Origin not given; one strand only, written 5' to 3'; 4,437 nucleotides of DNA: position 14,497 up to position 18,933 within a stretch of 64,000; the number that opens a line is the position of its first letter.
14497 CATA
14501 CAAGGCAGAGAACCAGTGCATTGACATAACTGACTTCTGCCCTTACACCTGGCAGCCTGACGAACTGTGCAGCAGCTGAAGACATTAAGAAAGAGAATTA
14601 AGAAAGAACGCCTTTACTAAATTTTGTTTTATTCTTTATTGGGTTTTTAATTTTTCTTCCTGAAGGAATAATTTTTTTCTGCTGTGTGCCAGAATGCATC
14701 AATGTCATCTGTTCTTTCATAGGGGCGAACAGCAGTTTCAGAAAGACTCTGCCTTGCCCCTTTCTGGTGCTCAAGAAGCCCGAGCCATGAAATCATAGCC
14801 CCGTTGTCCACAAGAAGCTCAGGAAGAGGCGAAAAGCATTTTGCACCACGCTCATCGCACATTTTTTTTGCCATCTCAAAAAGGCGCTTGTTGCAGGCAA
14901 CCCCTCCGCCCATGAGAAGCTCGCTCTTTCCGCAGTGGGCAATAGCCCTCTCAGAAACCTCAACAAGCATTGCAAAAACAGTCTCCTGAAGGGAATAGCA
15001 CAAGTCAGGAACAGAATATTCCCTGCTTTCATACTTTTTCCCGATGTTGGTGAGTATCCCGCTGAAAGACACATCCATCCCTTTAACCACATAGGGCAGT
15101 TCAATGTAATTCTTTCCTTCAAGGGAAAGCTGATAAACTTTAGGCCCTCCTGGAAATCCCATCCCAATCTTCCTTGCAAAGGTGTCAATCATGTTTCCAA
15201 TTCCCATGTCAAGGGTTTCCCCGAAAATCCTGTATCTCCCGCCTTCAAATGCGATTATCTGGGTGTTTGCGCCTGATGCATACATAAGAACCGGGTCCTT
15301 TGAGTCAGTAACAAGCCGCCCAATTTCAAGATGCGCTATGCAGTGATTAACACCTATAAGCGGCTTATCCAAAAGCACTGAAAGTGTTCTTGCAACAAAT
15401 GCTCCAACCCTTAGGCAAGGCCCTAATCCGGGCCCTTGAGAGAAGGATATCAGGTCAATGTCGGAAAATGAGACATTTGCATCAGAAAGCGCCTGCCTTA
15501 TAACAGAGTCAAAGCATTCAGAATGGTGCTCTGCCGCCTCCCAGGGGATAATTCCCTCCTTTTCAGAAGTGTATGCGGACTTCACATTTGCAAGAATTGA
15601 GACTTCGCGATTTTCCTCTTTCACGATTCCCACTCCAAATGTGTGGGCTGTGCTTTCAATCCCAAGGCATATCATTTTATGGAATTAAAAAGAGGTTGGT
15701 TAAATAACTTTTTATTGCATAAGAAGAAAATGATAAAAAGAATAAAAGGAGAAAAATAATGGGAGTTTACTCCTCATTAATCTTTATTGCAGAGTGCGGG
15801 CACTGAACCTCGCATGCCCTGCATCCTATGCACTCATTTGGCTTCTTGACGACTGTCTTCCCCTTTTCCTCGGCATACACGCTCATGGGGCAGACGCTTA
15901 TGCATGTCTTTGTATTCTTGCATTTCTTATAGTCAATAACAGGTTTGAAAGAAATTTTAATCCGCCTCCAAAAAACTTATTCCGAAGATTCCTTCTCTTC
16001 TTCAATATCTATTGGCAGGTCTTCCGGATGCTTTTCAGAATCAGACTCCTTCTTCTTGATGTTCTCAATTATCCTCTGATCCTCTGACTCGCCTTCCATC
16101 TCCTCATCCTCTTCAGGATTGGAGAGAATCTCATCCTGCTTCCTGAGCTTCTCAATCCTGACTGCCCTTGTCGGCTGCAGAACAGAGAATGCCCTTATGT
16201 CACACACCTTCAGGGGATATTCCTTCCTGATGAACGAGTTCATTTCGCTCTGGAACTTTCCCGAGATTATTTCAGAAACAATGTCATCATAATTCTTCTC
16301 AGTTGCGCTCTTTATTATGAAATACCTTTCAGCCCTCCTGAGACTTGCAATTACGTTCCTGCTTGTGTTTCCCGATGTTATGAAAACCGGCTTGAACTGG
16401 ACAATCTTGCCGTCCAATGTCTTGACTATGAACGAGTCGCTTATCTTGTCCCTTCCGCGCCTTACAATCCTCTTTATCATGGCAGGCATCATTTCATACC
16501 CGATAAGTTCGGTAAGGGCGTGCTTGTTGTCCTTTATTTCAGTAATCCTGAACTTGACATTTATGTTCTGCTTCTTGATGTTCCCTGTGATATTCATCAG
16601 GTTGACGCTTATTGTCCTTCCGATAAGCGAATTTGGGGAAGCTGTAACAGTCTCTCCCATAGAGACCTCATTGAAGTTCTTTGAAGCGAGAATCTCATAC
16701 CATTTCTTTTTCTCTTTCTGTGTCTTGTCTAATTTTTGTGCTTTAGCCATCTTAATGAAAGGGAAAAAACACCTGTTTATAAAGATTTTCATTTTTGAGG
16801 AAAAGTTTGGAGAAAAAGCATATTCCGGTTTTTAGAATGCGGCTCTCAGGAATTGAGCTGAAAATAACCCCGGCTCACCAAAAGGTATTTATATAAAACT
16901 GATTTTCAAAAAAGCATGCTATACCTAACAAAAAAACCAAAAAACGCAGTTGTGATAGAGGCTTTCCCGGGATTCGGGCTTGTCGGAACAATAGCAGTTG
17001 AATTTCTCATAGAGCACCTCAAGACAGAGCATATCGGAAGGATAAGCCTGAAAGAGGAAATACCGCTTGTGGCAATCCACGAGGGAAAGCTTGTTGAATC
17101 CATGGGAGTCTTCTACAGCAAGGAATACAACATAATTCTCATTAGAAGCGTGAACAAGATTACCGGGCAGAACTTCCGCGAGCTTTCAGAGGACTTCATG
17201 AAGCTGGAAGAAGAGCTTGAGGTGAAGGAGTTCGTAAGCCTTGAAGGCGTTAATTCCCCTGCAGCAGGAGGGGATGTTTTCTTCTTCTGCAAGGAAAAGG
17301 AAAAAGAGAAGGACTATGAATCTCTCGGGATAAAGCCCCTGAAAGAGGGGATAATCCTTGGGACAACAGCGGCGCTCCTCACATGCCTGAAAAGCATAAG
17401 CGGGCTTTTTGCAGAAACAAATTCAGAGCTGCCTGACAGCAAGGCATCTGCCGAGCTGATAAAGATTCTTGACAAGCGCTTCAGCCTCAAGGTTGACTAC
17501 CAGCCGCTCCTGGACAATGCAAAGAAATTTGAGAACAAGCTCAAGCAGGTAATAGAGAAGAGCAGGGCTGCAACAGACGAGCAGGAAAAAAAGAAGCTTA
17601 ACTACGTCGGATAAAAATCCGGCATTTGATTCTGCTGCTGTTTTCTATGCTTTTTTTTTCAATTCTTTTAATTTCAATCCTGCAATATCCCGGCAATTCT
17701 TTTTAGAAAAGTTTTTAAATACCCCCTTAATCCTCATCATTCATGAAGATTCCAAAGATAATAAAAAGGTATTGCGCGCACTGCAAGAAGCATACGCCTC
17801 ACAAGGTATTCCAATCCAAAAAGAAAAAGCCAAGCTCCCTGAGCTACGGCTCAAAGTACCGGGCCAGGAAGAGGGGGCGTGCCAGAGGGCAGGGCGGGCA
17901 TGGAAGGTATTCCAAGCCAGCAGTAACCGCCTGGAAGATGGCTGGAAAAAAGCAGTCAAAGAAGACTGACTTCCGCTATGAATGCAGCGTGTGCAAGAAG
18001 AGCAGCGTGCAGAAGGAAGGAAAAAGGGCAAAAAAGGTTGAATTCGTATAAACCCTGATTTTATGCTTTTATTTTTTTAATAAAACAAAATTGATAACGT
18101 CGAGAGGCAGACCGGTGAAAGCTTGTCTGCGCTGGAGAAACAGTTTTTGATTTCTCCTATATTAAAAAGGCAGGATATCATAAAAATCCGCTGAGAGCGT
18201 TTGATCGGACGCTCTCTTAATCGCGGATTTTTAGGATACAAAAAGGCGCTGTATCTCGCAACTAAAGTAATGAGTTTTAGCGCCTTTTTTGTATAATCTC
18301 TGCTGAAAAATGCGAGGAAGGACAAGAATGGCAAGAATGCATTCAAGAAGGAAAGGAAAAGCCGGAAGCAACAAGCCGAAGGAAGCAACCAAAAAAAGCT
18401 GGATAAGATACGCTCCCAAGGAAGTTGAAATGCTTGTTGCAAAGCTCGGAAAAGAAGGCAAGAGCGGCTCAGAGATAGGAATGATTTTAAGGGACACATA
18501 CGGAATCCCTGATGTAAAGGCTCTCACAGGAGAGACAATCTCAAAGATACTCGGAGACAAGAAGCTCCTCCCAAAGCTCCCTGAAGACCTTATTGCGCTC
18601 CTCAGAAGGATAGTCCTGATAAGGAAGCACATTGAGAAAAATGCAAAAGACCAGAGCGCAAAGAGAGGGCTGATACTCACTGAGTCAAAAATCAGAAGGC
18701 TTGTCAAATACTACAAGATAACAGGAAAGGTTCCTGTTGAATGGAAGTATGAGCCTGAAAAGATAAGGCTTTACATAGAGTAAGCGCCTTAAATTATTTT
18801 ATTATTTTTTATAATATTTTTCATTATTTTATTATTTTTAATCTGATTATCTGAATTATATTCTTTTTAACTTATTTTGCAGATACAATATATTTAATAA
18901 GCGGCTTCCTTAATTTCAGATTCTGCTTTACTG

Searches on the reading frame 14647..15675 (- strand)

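Call 59: search_protein_families(library=pfam, proteins=[window:14647-15675:-], max_evalue=0.00001)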
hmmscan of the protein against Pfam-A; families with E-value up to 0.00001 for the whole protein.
window:14647-15675:- (342 aa): 2 families
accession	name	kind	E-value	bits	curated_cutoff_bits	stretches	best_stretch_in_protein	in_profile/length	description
PF00814.31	TsaD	-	1.1e-82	278.1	24.8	1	27-297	2-264/264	tRNA N6-adenosine threonylcarbamoyltransferase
PF22521.2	HypF_C_2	-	4.1e-06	27.2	27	1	189-282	132-226/241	Carbamoyltransferase, Kae1-like Domain, second subdomain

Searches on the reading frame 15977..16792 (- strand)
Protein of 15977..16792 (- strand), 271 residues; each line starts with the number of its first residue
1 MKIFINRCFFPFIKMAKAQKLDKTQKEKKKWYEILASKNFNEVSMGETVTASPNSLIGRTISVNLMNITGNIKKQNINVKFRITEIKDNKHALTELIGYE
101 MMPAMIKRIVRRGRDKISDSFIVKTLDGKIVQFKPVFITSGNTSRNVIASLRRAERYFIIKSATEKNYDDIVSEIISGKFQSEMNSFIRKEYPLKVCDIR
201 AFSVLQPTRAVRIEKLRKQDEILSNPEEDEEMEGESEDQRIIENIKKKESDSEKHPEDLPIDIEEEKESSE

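Call 59: search_protein_families(library=pfam, proteins=[window:15977-16792:-], max_evalue=0.00001)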
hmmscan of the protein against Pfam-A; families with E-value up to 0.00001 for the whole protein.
window:15977-16792:- (271 aa): 1 family
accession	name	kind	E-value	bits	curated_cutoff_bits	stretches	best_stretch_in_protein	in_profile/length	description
PF01015.23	Ribosomal_S3Ae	-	5e-38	131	29.3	1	23-206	7-189/191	Ribosomal S3Ae family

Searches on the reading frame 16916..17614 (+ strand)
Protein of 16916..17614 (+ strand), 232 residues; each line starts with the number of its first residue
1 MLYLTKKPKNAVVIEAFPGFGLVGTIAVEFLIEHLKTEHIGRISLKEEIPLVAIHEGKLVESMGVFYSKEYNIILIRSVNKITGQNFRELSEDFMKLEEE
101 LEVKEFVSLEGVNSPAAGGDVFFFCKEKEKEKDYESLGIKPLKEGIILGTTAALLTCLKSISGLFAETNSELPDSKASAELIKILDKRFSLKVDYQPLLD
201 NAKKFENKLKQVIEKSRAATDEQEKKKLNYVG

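Call 59: search_protein_families(library=pfam, proteins=[window:16916-17614:+], max_evalue=0.00001)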
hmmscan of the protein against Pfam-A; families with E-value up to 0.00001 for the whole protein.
window:16916-17614:+ (232 aa): 1 family
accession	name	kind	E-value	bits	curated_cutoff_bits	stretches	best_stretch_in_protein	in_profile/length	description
PF09754.15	PAC2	-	3.2e-27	96.2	25.8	1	14-212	2-214/215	PAC2 family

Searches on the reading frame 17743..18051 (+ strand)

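Call 60: search_protein_families(library=pfam, proteins=[window:17743-18051:+], max_evalue=0.001)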
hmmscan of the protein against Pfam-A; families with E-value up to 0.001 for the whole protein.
window:17743-18051:+ (102 aa): 1 family
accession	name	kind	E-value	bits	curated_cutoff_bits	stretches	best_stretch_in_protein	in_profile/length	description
PF00935.25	Ribosomal_L44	-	2.3e-10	41.1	25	1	16-102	1-76/76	Ribosomal protein L44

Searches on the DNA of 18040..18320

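Call 50: search_rna_families(source=window, start=18040, end=18320, threshold=evalue, max_evalue=1, show_alignments=2)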
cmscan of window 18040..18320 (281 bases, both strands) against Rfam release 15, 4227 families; matches with E-value up to 1: 3.
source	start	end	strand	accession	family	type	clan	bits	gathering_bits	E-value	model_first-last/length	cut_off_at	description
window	18194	18290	+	RF02057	STnc40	Gene; sRNA;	-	20.6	45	0.25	1-70/70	no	Salmonella enterica sRNA STnc40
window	18286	18320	+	RF00654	mir-216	Gene; miRNA;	CL00094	17.4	53.5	0.95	1-35/77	3'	mir-216 microRNA precursor family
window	18225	18300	+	RF00713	mir-239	Gene; miRNA;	-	16.7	49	0.54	1-74/74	no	mir-239 microRNA precursor family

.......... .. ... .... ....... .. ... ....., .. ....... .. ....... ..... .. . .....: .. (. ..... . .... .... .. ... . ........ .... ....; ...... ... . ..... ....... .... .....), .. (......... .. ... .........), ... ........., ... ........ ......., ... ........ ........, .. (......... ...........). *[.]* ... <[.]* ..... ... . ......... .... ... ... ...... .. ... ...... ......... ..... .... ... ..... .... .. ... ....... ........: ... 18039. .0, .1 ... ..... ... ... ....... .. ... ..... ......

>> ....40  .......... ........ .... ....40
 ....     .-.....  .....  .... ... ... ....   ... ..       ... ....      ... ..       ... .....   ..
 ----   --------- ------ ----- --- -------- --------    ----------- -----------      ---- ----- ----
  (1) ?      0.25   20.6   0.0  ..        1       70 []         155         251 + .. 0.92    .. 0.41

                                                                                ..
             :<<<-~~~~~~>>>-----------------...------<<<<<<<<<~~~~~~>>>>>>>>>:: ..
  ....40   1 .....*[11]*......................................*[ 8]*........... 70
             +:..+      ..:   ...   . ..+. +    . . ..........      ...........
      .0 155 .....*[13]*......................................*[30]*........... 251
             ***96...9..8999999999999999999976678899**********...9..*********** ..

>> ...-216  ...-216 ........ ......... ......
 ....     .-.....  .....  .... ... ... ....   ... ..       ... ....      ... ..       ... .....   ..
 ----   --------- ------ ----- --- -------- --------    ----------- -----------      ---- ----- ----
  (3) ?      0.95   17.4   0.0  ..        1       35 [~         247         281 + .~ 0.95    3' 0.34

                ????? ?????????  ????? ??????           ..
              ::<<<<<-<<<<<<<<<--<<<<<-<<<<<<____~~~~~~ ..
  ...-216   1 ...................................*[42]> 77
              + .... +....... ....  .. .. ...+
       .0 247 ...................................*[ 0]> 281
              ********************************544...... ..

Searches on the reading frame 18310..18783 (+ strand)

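Call 60: search_protein_families(library=pfam, proteins=[window:18310-18783:+], max_evalue=0.001)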
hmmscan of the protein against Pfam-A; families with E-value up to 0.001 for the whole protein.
window:18310-18783:+ (157 aa): 2 families
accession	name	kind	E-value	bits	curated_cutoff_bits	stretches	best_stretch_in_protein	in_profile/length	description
PF08069.17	Ribosomal_S13_N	-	2.2e-22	79.3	25.4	1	7-66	1-60/60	Ribosomal S13/S15 N-terminal domain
PF00312.27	Ribosomal_S15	-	7.8e-14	52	31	1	89-154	17-80/81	Ribosomal protein S15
